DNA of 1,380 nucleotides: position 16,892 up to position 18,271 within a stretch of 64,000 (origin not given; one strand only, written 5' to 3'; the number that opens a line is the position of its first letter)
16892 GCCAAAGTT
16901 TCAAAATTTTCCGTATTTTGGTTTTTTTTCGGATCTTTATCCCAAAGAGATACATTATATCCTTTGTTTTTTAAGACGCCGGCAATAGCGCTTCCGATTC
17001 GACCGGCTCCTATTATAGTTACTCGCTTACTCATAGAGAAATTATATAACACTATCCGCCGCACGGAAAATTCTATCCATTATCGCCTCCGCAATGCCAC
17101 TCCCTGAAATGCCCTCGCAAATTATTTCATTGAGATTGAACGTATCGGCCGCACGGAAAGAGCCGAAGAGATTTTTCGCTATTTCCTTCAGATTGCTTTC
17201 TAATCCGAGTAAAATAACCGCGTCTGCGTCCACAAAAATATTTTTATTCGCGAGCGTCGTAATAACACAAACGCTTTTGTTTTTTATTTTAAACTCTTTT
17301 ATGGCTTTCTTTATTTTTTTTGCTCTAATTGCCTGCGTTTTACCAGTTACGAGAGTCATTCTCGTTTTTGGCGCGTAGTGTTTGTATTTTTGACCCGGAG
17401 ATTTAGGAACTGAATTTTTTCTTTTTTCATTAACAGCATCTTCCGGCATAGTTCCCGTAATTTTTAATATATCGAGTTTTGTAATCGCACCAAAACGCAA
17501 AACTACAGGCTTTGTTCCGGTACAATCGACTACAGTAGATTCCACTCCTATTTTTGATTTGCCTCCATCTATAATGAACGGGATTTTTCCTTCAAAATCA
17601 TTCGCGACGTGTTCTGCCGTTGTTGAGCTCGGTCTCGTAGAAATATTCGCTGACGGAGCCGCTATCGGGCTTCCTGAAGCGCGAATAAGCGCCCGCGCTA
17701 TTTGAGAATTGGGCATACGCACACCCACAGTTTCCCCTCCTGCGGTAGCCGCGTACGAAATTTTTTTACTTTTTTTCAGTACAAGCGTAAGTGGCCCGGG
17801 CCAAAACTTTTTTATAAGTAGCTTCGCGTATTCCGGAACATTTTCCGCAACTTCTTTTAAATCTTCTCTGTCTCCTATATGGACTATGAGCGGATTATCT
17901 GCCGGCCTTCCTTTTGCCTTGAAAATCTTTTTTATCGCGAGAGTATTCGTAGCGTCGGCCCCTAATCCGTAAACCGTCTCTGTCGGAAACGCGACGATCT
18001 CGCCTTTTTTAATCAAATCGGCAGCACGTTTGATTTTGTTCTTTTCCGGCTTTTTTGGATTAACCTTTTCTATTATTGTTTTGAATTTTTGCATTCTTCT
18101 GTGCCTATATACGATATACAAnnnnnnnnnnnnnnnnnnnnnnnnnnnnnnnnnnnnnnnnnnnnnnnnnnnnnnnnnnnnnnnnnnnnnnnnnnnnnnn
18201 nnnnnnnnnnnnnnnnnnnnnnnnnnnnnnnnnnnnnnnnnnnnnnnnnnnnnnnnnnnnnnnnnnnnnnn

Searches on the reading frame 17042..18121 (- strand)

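Call 70: search_protein_families(library=pfam, proteins=[window:17042-18121:-], max_evalue=0.001)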
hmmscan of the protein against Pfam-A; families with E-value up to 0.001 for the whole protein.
window:17042-18121:- (359 aa): 2 families
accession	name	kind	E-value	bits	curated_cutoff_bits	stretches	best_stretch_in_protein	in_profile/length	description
PF01300.24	Sua5_yciO_yrdC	-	4.5e-64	215.6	25.1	1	36-211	2-178/178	Telomere recombination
PF03481.19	Sua5_C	-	1.8e-29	103.4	22.9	1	213-355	1-135/136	Threonylcarbamoyl-AMP synthase, C-terminal domain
